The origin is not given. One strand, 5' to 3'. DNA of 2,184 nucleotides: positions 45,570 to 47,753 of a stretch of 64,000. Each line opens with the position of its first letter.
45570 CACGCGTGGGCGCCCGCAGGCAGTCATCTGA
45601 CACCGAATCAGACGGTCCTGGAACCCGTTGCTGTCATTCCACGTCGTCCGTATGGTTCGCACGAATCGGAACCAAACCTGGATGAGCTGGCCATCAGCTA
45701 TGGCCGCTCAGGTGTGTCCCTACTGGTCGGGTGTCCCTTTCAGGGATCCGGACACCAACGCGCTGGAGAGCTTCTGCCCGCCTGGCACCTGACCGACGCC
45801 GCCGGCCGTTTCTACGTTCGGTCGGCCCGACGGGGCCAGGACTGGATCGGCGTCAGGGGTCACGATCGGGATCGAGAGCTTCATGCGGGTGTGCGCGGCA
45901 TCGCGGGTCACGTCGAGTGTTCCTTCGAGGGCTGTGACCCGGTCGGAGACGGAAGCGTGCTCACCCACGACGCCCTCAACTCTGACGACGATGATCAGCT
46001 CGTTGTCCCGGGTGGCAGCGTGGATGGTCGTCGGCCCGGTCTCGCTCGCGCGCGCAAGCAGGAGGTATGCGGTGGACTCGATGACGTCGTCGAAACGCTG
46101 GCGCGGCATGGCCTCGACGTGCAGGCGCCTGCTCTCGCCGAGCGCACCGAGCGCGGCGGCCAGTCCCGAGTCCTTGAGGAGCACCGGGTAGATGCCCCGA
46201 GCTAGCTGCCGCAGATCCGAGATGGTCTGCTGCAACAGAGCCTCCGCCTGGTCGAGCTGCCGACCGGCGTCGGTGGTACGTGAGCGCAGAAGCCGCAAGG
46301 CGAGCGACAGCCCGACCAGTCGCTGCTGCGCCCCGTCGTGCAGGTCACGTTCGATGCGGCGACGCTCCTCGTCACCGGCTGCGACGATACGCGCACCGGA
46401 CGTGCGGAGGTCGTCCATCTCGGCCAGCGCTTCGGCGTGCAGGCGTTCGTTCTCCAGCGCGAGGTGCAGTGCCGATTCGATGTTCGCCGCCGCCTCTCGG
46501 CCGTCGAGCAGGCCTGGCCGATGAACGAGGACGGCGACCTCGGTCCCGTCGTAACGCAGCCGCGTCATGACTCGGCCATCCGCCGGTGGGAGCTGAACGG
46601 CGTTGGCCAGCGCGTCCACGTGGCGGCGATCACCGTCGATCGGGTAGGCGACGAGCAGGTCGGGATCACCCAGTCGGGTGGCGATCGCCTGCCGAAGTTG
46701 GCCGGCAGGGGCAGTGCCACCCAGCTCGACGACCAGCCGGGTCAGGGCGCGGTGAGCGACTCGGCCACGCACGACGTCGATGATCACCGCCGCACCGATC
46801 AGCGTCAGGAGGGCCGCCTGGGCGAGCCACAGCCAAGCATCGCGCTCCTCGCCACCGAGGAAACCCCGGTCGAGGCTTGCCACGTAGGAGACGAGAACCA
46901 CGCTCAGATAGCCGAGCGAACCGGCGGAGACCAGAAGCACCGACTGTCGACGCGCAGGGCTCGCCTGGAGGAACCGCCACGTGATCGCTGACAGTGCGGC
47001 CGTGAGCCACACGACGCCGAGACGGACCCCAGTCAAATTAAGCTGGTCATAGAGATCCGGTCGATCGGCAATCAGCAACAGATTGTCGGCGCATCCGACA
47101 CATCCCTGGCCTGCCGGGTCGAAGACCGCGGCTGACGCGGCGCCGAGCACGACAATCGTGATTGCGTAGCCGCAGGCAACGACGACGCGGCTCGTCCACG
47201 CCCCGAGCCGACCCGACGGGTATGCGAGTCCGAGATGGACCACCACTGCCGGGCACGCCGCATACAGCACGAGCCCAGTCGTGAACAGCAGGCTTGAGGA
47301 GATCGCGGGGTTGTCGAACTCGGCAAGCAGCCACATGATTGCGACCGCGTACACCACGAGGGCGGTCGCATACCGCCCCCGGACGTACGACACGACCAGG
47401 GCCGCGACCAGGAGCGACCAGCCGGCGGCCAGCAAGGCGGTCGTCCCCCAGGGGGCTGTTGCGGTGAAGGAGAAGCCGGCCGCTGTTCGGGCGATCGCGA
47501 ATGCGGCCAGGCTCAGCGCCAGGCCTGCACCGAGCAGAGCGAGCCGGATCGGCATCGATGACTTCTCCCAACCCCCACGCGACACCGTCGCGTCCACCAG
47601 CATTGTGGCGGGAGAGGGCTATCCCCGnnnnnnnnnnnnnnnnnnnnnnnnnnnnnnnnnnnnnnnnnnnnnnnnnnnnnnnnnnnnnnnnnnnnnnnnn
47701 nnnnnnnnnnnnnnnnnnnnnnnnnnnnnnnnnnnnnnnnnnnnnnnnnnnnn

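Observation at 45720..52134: Two paralogous histidine kinases with reciprocal defects: predicted split, obligately heteromeric kinase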

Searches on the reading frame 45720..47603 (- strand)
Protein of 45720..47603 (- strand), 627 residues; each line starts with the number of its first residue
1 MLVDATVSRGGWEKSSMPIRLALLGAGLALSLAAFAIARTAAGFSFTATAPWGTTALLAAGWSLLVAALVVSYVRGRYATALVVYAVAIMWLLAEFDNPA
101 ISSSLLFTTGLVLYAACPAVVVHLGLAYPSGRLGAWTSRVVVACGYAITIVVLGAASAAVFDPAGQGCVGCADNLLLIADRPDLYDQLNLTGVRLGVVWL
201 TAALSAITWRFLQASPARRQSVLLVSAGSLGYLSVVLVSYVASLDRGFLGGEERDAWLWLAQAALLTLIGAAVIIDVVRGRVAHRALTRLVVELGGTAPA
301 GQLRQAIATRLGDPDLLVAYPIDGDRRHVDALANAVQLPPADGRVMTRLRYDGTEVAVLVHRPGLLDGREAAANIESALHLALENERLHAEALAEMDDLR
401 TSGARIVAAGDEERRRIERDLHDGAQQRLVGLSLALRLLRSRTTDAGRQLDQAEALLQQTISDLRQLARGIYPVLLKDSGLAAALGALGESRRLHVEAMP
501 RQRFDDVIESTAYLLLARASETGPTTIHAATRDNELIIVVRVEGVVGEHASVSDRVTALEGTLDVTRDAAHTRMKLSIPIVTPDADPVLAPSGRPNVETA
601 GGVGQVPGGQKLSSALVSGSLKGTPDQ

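Call 3: search_protein_families(library=pfam, proteins=[window:45720-47603:-], max_evalue=1)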
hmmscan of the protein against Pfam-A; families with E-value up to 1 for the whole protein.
window:45720-47603:- (627 aa): 1 family
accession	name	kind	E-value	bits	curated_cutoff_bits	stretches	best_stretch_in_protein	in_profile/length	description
PF07730.19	HisKA_3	-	7.9e-11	42.8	24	1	413-474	1-66/68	Histidine kinase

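Call 5: find_homologous_proteins(query=window:45720-47603:-, max_evalue=0.00001)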
Query window:45720-47603:- (627 aa): 4928 proteins with E <= 0.00001 among 8000 candidates; the best 120 are listed.
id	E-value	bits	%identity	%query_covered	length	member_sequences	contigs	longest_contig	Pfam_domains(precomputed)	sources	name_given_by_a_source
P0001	0.0e+0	1294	100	97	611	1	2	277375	PF07730.20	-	-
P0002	4.6e-191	655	58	91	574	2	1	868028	PF07730.20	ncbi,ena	-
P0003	4.2e-189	648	57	89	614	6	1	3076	PF07730.20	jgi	jgi:signal transduction histidine kinase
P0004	6.8e-188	644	58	87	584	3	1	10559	PF07730.20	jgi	jgi:signal transduction histidine kinase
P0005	1.6e-187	643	57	90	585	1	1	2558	PF07730.20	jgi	jgi:signal transduction histidine kinase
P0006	1.6e-184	633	58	87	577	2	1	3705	PF07730.20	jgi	jgi:signal transduction histidine kinase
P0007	4.9e-184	631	55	91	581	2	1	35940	PF07730.20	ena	-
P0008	1.0e-182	627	56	91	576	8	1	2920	PF07730.20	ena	-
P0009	1.3e-180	620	56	91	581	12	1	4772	PF07730.20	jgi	jgi:signal transduction histidine kinase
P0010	2.4e-179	616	54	87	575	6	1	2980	PF07730.20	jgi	jgi:signal transduction histidine kinase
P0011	9.2e-178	611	55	91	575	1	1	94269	PF07730.20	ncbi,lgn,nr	ncbi:MAG TPA: histidine kinase [Jiangellaceae bacterium]|nr:histidine kinase [Jiangellaceae bacteriu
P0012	1.7e-175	603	56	85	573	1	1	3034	PF07730.20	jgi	jgi:signal transduction histidine kinase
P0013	9.0e-174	598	58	80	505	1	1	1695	PF07730.20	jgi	jgi:signal transduction histidine kinase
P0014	3.7e-172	592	53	90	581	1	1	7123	PF07730.20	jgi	jgi:signal transduction histidine kinase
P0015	1.2e-170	587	52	90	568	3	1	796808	PF07730.20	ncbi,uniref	ncbi:histidine kinase [Kribbella sp. NPDC049227]|uniref:sensor histidine kinase n=1 Tax=Kribbella sp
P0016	5.6e-170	585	51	91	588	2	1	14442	PF07730.20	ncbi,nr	ncbi:MAG: hypothetical protein QOH84_2294 [Kribbellaceae bacterium]|nr:hypothetical protein [Kribbel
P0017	1.6e-168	580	51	94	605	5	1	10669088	PF07730.20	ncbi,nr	ncbi:histidine kinase [Streptomyces sp. NBC_01007]|nr:histidine kinase [Streptomyces sp. NBC_01007]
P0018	6.4e-168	578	53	90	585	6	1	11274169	PF07730.20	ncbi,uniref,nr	ncbi:histidine kinase [Streptomyces sp. NBC_01352]|uniref:sensor histidine kinase n=1 Tax=Streptomyc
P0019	2.6e-166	573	53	88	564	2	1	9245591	PF07730.20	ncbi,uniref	ncbi:sensor histidine kinase [Kribbella sp. CA-245084]|uniref:sensor histidine kinase n=1 Tax=Kribbe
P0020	6.1e-164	565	53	87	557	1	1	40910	PF07730.20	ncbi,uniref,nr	ncbi:sensor histidine kinase [Streptomyces olivochromogenes]|uniref:sensor histidine kinase n=1 Tax=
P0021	1.6e-163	564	51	91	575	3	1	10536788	PF07730.20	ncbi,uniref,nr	ncbi:histidine kinase [Streptomyces sp. TLI_185]|uniref:histidine kinase n=1 Tax=Streptomyces sp. TL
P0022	5.2e-163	562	52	87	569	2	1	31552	PF07730.20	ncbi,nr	ncbi:histidine kinase [Streptomyces sp. PA03-6a]|nr:histidine kinase [Streptomyces sp. PA03-6a]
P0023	1.7e-161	557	51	90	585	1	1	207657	PF07730.20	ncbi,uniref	ncbi:histidine kinase [Streptomyces sp. NPDC001530]|uniref:histidine kinase n=1 Tax=Streptomyces sp.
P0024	3.2e-161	556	51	90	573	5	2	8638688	PF07730.20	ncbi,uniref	ncbi:sensor histidine kinase [Streptomyces lutosisoli]|uniref:histidine kinase n=1 Tax=Streptomyces 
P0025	1.8e-159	550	50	91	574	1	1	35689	PF07730.20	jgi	jgi:signal transduction histidine kinase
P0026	2.3e-159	550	51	90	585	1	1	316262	PF07730.20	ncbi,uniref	ncbi:sensor histidine kinase [Streptomyces sp. NPDC001536]|uniref:sensor histidine kinase n=1 Tax=St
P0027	5.1e-159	549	50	92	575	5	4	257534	PF07730.20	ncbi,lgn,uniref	ncbi:histidine kinase [Streptomyces sp. Tue6028]|uniref:histidine kinase n=1 Tax=Streptomyces sp. Tu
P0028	9.0e-157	541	51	91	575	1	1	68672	PF07730.20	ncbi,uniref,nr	ncbi:sensor histidine kinase [Streptomyces sp. CAI-85]|uniref:sensor histidine kinase n=1 Tax=Strept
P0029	1.3e-156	541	51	90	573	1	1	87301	PF07730.20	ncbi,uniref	ncbi:histidine kinase [Streptomyces sp. NPDC002685]|uniref:sensor histidine kinase n=1 Tax=Streptomy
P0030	8.1e-154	532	51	89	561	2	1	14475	PF07730.20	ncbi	-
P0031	1.4e-152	528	49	90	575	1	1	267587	PF07730.20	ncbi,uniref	ncbi:sensor histidine kinase [Streptomyces siamensis]|uniref:histidine kinase n=1 Tax=Streptomyces s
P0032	1.2e-149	518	49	91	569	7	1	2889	PF07730.20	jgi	jgi:signal transduction histidine kinase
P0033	1.6e-149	517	50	90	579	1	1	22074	PF07730.20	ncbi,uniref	ncbi:sensor histidine kinase [Streptomyces sp. NPDC056738]|uniref:sensor histidine kinase n=1 Tax=St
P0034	2.6e-146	507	49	90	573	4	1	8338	PF07730.20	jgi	-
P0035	2.7e-143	497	50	93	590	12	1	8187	PF07730.20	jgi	jgi:signal transduction histidine kinase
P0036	2.3e-141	491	47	88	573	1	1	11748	PF07730.20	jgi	jgi:signal transduction histidine kinase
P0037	1.2e-139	485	48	90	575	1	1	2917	PF07730.20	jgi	jgi:signal transduction histidine kinase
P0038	3.5e-139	483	47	90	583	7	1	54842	PF07730.20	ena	-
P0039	8.4e-139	482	47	90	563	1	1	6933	PF07730.20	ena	-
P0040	1.3e-138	481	48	91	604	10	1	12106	PF07730.20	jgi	jgi:signal transduction histidine kinase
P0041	3.7e-138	480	46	91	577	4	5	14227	PF07730.20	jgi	jgi:signal transduction histidine kinase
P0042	4.6e-138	480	46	90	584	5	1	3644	PF07730.20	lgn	-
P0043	5.1e-138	479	48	90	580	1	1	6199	PF07730.20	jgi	jgi:signal transduction histidine kinase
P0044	1.1e-137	478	49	88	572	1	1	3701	PF07730.20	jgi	jgi:signal transduction histidine kinase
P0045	1.5e-137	478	47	87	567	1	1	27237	PF07730.20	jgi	jgi:signal transduction histidine kinase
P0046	1.6e-137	478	49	86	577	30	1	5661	PF07730.20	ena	-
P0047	1.7e-137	478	48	78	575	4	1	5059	PF07730.20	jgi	jgi:signal transduction histidine kinase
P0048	2.1e-137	477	45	91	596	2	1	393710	PF07730.20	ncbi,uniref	ncbi:sensor histidine kinase [Streptomyces sp. NPDC056464]|uniref:sensor histidine kinase n=1 Tax=St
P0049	2.4e-137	477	46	86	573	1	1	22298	PF07730.20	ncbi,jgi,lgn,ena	-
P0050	2.7e-137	477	47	87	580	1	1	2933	PF07730.20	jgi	jgi:signal transduction histidine kinase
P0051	3.2e-137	477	46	87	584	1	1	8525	PF07730.20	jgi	jgi:signal transduction histidine kinase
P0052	3.7e-137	477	47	90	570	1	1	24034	PF07730.20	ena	-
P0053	4.3e-137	476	47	90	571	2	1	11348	PF07730.20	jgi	jgi:signal transduction histidine kinase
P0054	1.3e-136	475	47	85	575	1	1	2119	PF07730.20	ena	-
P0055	1.5e-136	475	48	90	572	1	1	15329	PF07730.20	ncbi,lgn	ncbi:MAG: sensor histidine kinase [Acidimicrobiales bacterium]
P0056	4.9e-136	473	48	90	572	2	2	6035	PF07730.20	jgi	jgi:signal transduction histidine kinase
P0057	1.2e-135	472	46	90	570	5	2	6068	PF07730.20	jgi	jgi:signal transduction histidine kinase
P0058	1.7e-135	471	48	90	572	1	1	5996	PF07730.20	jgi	jgi:signal transduction histidine kinase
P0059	2.0e-134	468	48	90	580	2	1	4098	PF07730.20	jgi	jgi:signal transduction histidine kinase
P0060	2.6e-134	467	46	88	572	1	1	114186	PF07730.20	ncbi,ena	-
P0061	5.6e-134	466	47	87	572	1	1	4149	PF07730.20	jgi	jgi:signal transduction histidine kinase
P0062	5.8e-134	466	47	90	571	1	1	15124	PF07730.20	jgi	jgi:signal transduction histidine kinase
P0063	7.2e-134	466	48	90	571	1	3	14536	PF07730.20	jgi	jgi:signal transduction histidine kinase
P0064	7.6e-134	466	46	90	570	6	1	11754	PF07730.20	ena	-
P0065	3.2e-133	464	47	90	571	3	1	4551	PF07730.20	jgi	jgi:signal transduction histidine kinase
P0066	3.9e-133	463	47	90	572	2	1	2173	PF07730.20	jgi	jgi:signal transduction histidine kinase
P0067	1.1e-132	462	47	90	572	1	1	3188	PF07730.20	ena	-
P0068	1.2e-132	462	47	90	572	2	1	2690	PF07730.20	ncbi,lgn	-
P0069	1.2e-132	462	46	90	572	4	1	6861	PF07730.20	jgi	jgi:signal transduction histidine kinase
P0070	2.1e-132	461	46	90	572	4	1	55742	PF07730.20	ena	-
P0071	2.1e-132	461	44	84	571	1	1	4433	PF07730.20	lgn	-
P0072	2.4e-132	461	46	90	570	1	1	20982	PF07730.20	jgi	jgi:signal transduction histidine kinase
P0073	3.3e-132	460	49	78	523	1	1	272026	PF07730.20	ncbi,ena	-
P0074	3.6e-132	460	46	87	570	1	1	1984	PF07730.20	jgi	jgi:signal transduction histidine kinase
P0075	5.6e-132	460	46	90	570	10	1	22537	PF07730.20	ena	-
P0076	6.5e-132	459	46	90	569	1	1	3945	PF07730.20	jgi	jgi:signal transduction histidine kinase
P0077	9.1e-132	459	47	90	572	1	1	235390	PF07730.20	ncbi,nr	ncbi:MAG TPA: histidine kinase [Actinomycetota bacterium]|nr:histidine kinase [Actinomycetota bacter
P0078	9.6e-132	459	46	90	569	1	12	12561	PF07730.20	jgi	jgi:signal transduction histidine kinase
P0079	1.7e-131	458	46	90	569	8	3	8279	PF07730.20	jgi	jgi:signal transduction histidine kinase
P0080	1.9e-131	458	46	90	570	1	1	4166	PF07730.20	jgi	jgi:signal transduction histidine kinase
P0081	2.0e-131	458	45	91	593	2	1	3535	PF07730.20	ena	-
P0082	2.3e-131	457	47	90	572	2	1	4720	PF07730.20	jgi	jgi:signal transduction histidine kinase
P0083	2.6e-131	457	46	90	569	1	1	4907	PF07730.20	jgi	jgi:signal transduction histidine kinase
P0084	2.8e-131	457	46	90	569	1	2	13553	PF07730.20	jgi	jgi:signal transduction histidine kinase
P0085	3.4e-131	457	46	90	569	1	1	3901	PF07730.20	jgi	jgi:signal transduction histidine kinase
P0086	3.7e-131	457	46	90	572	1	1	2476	PF07730.20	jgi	-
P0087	5.3e-131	456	48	88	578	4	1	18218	PF07730.20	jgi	jgi:signal transduction histidine kinase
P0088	5.5e-131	456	45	90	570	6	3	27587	PF07730.20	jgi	jgi:signal transduction histidine kinase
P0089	8.1e-131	456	45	90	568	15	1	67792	PF07730.20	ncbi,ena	-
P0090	8.7e-131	456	47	90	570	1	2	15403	PF07730.20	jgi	jgi:signal transduction histidine kinase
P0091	1.3e-130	455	46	90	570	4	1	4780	PF07730.20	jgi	jgi:signal transduction histidine kinase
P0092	1.4e-130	455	46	90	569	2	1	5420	PF07730.20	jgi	jgi:signal transduction histidine kinase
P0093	1.5e-130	455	44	90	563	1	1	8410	PF07730.20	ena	-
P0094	1.7e-130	455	47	90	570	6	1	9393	PF07730.20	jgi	-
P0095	1.9e-130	455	46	91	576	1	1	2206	PF07730.20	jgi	-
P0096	2.8e-130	454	46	90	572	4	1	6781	PF07730.20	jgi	jgi:signal transduction histidine kinase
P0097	3.7e-130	454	46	90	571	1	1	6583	PF07730.20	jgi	jgi:signal transduction histidine kinase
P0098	3.8e-130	454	46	90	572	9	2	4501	PF07730.20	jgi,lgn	-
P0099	4.3e-130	453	51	76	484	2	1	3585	PF07730.20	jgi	jgi:signal transduction histidine kinase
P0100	9.8e-130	452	46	90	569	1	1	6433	PF07730.20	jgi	jgi:signal transduction histidine kinase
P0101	1.0e-129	452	47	90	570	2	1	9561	PF07730.20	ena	-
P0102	1.0e-129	452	46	90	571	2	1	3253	PF07730.20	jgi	jgi:signal transduction histidine kinase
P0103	1.1e-129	452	46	90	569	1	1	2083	PF07730.20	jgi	jgi:signal transduction histidine kinase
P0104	1.2e-129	452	45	90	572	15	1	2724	PF07730.20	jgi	jgi:signal transduction histidine kinase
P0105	2.3e-129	451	47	90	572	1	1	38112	PF07730.20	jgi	jgi:signal transduction histidine kinase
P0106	2.7e-129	451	49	80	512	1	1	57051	PF07730.20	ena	-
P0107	2.9e-129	451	47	90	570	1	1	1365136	PF07730.20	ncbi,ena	-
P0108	3.8e-129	450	44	90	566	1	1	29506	PF07730.20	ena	-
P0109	4.1e-129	450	45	90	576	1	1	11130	PF07730.20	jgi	jgi:signal transduction histidine kinase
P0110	4.6e-129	450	46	90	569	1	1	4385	PF07730.20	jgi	jgi:signal transduction histidine kinase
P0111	5.0e-129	450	47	90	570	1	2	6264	PF07730.20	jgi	jgi:signal transduction histidine kinase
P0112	5.9e-129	450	45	90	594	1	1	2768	PF07730.20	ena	-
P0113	1.1e-128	449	46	90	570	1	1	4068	PF07730.20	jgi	jgi:signal transduction histidine kinase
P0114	1.2e-128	449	46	90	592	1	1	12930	PF07730.20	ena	-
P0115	1.3e-128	448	45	90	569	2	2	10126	PF07730.20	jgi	jgi:signal transduction histidine kinase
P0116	1.7e-128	448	44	90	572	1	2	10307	PF07730.20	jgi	jgi:signal transduction histidine kinase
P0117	1.8e-128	448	46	90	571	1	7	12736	PF07730.20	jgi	jgi:signal transduction histidine kinase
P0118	2.6e-128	447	45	90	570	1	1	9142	PF07730.20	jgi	jgi:signal transduction histidine kinase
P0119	3.5e-128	447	45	90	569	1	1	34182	PF07730.20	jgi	jgi:signal transduction histidine kinase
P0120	3.9e-128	447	45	90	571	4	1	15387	PF07730.20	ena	-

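Call 20: find_encoding_contigs(protein=P0015, flank=8000, max_places=1)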
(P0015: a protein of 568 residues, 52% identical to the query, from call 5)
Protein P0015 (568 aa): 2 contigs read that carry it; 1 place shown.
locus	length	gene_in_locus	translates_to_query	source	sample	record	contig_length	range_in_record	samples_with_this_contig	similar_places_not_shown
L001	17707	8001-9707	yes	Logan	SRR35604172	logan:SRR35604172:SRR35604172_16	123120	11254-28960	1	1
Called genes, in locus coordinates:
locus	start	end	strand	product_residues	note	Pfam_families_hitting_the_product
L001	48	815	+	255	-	PF00106:adh_short, PF01370:Epimerase (weak), PF08659:KR, PF13561:adh_short_C2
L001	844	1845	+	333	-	PF01408:GFO_IDH_MocA, PF03447:NAD_binding_3 (weak), PF02894:GFO_IDH_MocA_C, PF22725:GFO_IDH_MocA_C3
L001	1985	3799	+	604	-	-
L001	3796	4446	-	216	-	PF00072:Response_reg, PF00196:GerE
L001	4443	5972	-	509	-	PF02518:HATPase_c (weak)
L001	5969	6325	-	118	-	PF00072:Response_reg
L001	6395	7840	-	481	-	PF03480:DctP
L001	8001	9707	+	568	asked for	PF07730:HisKA_3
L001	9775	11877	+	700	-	-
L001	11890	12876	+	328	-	PF01370:Epimerase, PF13460:NAD_binding_10 (weak)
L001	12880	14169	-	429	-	-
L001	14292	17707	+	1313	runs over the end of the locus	PF10633:NPCBM_assoc (weak), PF25275:Golvesin_C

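Call 21: find_encoding_contigs(protein=P0018, flank=8000, max_places=1)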
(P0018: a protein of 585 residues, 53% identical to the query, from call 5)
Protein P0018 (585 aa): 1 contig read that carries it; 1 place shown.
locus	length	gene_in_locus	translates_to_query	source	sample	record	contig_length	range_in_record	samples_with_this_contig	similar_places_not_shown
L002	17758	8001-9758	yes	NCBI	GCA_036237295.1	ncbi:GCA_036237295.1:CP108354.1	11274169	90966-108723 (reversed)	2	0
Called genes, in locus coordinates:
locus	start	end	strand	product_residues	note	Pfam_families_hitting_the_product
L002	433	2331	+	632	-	PF13576:Pentapeptide_3 (faint)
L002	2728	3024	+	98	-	PF01527:HTH_Tnp_1, PF13518:HTH_28, PF13384:HTH_23, PF13551:HTH_29 (weak), PF12728:HTH_17 (weak)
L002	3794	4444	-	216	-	PF00072:Response_reg, PF00196:GerE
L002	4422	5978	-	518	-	PF02518:HATPase_c (weak)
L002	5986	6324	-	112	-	PF00072:Response_reg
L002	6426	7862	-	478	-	PF03480:DctP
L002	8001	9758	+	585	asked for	PF07730:HisKA_3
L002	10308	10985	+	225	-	-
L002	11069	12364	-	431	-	PF04542:Sigma70_r2, PF08281:Sigma70_r4_2, PF20239:DUF6596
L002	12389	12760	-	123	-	PF03795:YCII (weak)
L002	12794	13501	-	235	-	PF06197:DUF998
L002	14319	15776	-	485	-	PF13857:Ank_5 (faint), PF13606:Ank_3 (faint), PF13637:Ank_4 (faint), PF12796:Ank_2, PF00023:Ank (weak)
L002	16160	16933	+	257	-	PF11716:MDMPI_N, PF12867:DinB_2 (weak), PF07398:MDMPI_C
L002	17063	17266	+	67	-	-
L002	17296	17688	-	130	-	PF15566:Imm32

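Call 25: find_related_loci(query=A1, collection=genome_contigs, flank=10000)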
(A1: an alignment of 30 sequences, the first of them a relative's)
Query A1 (611 aa) in genome_contigs; peptide patterns used: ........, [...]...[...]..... (x = any residue, [..] = any of these).
600 stretches matched a pattern (row limit reached: there are more); 591 encode a relative of the query (tblastn E <= 1e-3); the best 80 are kept; 80 distinct loci.
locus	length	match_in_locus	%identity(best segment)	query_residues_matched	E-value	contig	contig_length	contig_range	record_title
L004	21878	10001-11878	48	1-605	3e-146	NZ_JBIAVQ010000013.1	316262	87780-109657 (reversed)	Streptomyces sp. NPDC001536 NPDC001536_121_G8.ctg-0013, whole genome shotgun sequence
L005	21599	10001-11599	34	42-563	6e-57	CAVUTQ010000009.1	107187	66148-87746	MAG: uncultured Actinomycetota bacterium isolate MFD00962.bin.2.103 genome assembly, contig: contig_163100, whole genome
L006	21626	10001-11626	33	41-563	9e-57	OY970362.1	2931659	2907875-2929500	MAG: uncultured Solirubrobacterales bacterium isolate MFD09286.bin.c.4 genome assembly, chromosome: 1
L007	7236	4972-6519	35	49-561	4e-53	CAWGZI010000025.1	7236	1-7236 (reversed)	MAG: uncultured Gaiellaceae bacterium isolate MFD09206.bin.2.203 genome assembly, contig: contig_99181, whole genome sho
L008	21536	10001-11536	32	66-563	8e-53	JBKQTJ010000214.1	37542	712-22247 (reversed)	MAG: Streptosporangiaceae bacterium isolate MHr2D2E2F__bin_106 MHr2D2E2F_000000201613, whole genome shotgun sequence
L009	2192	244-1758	34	63-550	6e-52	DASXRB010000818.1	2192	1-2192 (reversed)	MAG TPA_asm: Kribbellaceae bacterium isolate SMAG_U4628 k141_1196872, whole genome shotgun sequence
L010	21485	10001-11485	35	86-563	4e-49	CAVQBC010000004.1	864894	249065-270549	MAG: uncultured Solirubrobacteraceae bacterium isolate MFD02840.bin.1.57 genome assembly, contig: contig_5239, whole gen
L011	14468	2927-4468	37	86-589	2e-48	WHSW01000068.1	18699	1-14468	MAG: Solirubrobacterales bacterium isolate Dino_bin17 NODE_68_length_18699_cov_7.245977, whole genome shotgun sequence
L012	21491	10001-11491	34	90-566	2e-48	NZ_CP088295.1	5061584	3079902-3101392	Svornostia abyssi strain J379 chromosome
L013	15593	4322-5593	36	103-528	5e-47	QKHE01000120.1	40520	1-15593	MAG: Chloroflexi bacterium isolate SZUA-546 scaffold_1733, whole genome shotgun sequence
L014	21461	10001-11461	34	81-557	5e-46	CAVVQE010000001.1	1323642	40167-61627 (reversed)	MAG: uncultured Solirubrobacterales bacterium isolate MFD02581.bin.2.54 genome assembly, contig: contig_22364, whole gen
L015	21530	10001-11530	31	45-549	2e-45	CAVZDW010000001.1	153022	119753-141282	MAG: uncultured Solirubrobacteraceae bacterium isolate MFD06742.bin.2.117 genome assembly, contig: contig_128736, whole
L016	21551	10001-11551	33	66-566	9e-45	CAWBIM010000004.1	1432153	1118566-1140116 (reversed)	MAG: uncultured Actinomycetes bacterium isolate MFD09212.bin.1.234 genome assembly, contig: contig_1424, whole genome sh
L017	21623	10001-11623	34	40-564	4e-60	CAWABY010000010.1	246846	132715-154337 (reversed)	MAG: uncultured Solirubrobacterales bacterium isolate MFD09267.bin.2.222 genome assembly, contig: contig_53613, whole ge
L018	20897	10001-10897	39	285-563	1e-40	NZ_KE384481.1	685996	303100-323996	Candidatus Solirubrobacter pratensis strain URHD0082 H958DRAFT_scaffold00003.3, whole genome shotgun sequence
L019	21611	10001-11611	32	42-561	4e-40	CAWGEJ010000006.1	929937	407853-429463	MAG: uncultured Thermoleophilia bacterium isolate MFD02134.bin.1.147 genome assembly, contig: contig_16973, whole genome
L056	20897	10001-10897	35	252-547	5e-26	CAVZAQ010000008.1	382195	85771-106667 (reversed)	MAG: uncultured Chloroflexia bacterium isolate MFD01721.bin.3.65 genome assembly, contig: contig_30498, whole genome sho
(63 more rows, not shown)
